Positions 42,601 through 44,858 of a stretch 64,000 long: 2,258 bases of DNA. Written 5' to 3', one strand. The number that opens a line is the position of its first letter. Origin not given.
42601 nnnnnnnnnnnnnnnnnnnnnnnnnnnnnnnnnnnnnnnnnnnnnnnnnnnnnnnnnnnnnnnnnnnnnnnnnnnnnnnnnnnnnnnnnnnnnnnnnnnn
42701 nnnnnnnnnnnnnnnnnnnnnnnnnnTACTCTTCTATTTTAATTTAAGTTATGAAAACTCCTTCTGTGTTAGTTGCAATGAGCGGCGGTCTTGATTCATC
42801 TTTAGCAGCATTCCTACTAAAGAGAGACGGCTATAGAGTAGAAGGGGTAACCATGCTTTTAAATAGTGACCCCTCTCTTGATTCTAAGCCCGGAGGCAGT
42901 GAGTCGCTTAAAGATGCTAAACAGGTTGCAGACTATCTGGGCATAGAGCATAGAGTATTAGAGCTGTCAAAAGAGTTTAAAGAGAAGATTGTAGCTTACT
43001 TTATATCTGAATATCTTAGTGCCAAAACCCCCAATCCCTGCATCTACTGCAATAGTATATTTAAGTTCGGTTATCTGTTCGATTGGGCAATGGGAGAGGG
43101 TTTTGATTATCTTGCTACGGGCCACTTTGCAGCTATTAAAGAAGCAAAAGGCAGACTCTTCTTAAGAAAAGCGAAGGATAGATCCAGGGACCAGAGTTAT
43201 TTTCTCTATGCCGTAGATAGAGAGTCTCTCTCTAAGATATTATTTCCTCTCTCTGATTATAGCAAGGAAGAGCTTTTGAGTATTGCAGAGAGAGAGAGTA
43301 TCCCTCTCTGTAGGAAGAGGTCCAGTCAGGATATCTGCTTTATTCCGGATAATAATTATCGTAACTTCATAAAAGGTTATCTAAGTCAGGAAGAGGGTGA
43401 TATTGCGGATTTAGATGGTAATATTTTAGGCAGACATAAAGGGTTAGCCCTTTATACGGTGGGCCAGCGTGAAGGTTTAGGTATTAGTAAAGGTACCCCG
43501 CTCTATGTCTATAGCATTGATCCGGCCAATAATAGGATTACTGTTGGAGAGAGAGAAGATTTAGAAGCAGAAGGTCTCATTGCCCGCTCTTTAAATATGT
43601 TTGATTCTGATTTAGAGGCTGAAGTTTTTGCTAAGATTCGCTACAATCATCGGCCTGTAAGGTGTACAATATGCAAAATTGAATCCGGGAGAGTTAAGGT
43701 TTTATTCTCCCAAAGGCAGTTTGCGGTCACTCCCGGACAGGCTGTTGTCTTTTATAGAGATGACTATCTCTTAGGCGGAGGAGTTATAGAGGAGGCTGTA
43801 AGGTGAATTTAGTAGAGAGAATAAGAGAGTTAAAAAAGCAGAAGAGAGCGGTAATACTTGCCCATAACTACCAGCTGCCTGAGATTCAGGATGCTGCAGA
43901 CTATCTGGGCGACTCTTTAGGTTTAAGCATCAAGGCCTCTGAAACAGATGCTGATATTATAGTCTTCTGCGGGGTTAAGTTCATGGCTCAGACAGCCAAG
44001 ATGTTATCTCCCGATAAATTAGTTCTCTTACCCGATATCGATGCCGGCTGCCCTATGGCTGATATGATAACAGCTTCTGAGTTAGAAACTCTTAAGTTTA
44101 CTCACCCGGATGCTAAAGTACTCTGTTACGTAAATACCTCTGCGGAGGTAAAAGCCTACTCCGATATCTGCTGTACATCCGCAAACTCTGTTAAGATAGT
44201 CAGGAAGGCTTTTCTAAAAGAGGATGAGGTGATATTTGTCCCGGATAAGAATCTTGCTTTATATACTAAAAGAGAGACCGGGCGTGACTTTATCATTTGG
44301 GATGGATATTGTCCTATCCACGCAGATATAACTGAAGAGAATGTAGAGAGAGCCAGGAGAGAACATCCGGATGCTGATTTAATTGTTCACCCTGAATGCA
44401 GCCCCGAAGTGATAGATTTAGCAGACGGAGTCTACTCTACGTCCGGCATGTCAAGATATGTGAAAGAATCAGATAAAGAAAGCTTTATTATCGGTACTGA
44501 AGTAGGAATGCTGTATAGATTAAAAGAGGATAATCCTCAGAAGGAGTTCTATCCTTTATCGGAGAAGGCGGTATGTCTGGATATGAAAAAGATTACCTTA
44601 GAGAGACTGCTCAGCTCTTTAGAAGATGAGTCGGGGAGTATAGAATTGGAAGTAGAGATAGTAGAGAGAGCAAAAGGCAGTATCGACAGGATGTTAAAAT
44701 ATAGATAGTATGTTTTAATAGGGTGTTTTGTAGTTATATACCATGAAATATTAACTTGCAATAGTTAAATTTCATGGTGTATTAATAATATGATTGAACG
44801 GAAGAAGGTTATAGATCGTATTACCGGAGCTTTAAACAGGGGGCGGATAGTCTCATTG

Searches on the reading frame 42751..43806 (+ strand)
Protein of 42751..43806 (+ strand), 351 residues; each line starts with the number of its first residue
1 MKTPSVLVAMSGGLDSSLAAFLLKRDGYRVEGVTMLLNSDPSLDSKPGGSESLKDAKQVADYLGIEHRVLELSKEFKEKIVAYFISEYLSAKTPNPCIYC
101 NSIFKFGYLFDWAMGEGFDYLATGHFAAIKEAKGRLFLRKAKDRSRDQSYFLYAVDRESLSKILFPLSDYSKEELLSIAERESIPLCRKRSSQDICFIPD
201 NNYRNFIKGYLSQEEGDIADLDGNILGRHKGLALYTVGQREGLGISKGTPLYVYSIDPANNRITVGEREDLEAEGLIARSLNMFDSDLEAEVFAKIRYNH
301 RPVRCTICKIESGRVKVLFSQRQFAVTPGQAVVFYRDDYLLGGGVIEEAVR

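Call 13: search_protein_families(library=ncbifam, proteins=[window:42751-43806:+])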
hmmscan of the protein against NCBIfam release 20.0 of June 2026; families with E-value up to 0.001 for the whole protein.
window:42751-43806:+ (351 aa): 12 families
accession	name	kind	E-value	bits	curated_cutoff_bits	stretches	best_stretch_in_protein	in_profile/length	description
NF001138.1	PRK00143.1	equivalog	3.9e-118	394.3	284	1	6-346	2-345/345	tRNA 2-thiouridine(34) synthase MnmA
TIGR00420.1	trmU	equivalog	1.5e-102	343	236.95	1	6-346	3-351/351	tRNA 2-thiouridine(34) synthase MnmA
NF011258.0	PRK14664.1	equivalog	1.9e-77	260.8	680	1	5-346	7-345/362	tRNA 2-thiouridine(34) synthase MnmA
NF011259.0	PRK14665.1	equivalog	3.9e-66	223.4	364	1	5-346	7-358/360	tRNA 2-thiouridine(34) synthase MnmA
NF011155.0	PRK14561.1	equivalog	3.9e-08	33.2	207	1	6-87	3-73/195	hypothetical protein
NF049949.1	tRNAsynTtuAPyrococ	equivalog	4.1e-08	32.7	450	1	5-125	49-155/292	tRNA-5-methyluridine(54) 2-sulfurtransferase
NF010587.0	PRK13980.1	equivalog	3e-05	23.3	255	1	5-74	33-96/267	NAD+ synthase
TIGR01536.1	asn_synth_AEB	equivalog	5.3e-05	22.4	267.1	1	8-75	257-318/517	asparagine synthase (glutamine-hydrolyzing)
TIGR00364.1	TIGR00364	equivalog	6.6e-05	22.5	150.3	1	8-73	3-60/201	7-cyano-7-deazaguanine synthase QueC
TIGR00268.2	TIGR00268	equivalog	0.00016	21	150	1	3-125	13-119/259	ATP-dependent sacrificial sulfur transferase LarE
TIGR00342.1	TIGR00342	equivalog_domain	0.0002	20.6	264.5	0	5-38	174-207/373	tRNA uracil 4-sulfurtransferase ThiI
TIGR02432.1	lysidine_TilS_N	equivalog_domain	0.00025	21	93.6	0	116-197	98-178/189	tRNA lysidine(34) synthetase TilS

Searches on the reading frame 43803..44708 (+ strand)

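Call 12: search_protein_families(library=pfam, proteins=[window:43803-44708:+])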
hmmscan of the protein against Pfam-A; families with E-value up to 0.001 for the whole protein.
window:43803-44708:+ (301 aa): 1 family
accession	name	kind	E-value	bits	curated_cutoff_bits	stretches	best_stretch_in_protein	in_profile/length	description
PF02445.21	NadA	-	6e-123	410.1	27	1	5-299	1-295/295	Quinolinate synthetase A protein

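Call 13: search_protein_families(library=ncbifam, proteins=[window:43803-44708:+])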
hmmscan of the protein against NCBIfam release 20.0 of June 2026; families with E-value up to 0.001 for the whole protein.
window:43803-44708:+ (301 aa): 4 families
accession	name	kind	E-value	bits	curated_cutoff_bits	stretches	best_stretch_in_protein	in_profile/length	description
NF006878.0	PRK09375.1-2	equivalog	1.4e-127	425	294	1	2-300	5-304/306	quinolinate synthase NadA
TIGR00550.1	nadA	equivalog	4.9e-110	367.5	262.9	1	2-299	5-307/309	quinolinate synthase NadA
NF006884.0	PRK09375.2-5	equivalog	1.5e-54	185.4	691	2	3-160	72-250/426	quinolinate synthase NadA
NF006882.0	PRK09375.2-3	equivalog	4.1e-15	55.3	561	2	14-151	72-225/447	quinolinate synthase NadA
